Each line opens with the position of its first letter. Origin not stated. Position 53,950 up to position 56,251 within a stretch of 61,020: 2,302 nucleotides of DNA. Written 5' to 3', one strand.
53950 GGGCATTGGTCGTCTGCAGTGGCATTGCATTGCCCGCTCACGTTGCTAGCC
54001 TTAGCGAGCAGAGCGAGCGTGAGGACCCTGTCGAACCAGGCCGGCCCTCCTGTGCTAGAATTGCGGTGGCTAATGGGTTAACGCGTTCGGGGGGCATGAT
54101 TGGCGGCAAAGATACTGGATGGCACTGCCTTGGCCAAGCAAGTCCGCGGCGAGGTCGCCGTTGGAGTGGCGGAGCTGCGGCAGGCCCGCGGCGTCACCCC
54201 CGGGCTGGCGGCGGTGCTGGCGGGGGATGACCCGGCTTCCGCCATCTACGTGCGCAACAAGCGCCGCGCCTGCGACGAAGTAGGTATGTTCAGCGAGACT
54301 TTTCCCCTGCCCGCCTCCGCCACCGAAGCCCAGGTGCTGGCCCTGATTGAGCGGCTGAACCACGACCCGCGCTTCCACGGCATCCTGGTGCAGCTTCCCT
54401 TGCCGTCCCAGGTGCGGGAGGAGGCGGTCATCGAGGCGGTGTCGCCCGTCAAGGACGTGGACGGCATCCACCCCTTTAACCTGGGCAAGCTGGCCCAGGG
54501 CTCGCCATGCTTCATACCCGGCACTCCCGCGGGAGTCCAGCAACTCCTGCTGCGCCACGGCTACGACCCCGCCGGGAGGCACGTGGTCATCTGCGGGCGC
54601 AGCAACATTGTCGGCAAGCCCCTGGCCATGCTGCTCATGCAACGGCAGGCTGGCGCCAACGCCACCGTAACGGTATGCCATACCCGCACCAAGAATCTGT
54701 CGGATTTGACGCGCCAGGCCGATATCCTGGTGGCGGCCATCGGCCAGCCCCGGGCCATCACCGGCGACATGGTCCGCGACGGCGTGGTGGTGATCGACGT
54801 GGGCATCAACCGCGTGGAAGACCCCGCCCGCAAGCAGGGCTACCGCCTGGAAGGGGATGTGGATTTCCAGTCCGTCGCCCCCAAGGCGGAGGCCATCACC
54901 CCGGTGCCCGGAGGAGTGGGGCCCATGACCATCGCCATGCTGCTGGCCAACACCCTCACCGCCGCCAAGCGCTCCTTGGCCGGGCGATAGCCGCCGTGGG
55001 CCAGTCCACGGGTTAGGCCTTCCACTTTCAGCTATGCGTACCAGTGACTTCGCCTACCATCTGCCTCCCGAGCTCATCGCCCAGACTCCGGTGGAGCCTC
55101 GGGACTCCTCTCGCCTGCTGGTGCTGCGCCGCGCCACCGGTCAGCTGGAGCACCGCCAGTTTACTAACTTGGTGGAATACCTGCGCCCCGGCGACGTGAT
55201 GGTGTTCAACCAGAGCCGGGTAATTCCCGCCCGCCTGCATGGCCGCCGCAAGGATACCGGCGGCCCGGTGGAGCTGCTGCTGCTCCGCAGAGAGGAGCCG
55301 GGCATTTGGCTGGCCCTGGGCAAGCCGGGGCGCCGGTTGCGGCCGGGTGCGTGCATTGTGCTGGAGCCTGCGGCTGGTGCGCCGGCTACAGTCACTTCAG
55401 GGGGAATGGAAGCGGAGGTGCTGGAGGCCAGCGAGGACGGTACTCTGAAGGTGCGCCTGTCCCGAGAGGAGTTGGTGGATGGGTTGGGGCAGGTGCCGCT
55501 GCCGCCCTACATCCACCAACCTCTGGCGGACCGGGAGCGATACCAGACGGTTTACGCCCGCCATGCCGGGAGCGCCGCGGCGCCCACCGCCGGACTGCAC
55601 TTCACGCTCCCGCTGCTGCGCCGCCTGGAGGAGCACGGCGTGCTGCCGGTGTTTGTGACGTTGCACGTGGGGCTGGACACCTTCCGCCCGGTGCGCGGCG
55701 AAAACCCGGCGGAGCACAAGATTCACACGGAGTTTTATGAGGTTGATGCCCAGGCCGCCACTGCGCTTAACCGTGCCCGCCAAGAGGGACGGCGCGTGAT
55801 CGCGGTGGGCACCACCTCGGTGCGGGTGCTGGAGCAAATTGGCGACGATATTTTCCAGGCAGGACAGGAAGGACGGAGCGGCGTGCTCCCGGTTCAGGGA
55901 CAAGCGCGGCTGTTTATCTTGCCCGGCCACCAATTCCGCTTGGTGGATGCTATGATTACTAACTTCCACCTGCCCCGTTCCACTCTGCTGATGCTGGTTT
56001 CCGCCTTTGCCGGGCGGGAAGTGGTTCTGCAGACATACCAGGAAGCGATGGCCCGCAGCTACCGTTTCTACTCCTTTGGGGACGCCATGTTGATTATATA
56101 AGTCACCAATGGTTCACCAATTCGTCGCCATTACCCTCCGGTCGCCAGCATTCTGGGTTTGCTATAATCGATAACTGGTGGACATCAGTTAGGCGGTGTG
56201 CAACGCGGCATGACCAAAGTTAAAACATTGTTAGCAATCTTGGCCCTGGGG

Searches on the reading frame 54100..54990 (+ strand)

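Call 86: search_protein_families(library=pfam, proteins=[window:54100-54990:+], max_evalue=0.00001)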
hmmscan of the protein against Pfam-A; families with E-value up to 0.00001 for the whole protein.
window:54100-54990:+ (296 aa): 2 families
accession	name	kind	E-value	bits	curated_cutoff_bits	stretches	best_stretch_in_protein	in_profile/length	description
PF02882.25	THF_DHG_CYH_C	-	3.1e-67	225.3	27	1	124-292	1-159/160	Tetrahydrofolate dehydrogenase/cyclohydrolase, NAD(P)-binding domain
PF00763.28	THF_DHG_CYH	-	3.5e-40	137.3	32.8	1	6-121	1-115/115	Tetrahydrofolate dehydrogenase/cyclohydrolase, catalytic domain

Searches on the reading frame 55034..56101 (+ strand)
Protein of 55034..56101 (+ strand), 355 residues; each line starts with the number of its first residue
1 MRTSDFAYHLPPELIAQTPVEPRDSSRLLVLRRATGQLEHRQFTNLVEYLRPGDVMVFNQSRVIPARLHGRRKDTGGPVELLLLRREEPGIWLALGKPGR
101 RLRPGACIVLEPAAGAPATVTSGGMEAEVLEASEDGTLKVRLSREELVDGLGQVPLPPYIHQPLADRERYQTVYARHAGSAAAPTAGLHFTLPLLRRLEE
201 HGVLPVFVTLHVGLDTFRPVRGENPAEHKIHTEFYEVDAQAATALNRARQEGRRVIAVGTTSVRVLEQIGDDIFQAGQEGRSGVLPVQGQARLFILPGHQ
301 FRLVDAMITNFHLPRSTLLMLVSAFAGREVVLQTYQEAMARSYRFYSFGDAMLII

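Call 56: search_protein_families(library=pfam, proteins=[window:55034-56101:+], max_evalue=0.00001)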
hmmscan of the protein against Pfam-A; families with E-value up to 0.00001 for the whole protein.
window:55034-56101:+ (355 aa): 1 family
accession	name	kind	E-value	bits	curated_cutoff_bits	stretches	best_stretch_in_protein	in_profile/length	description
PF02547.20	Queuosine_synth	-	6.1e-130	433.5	25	1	3-354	1-322/322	Queuosine biosynthesis protein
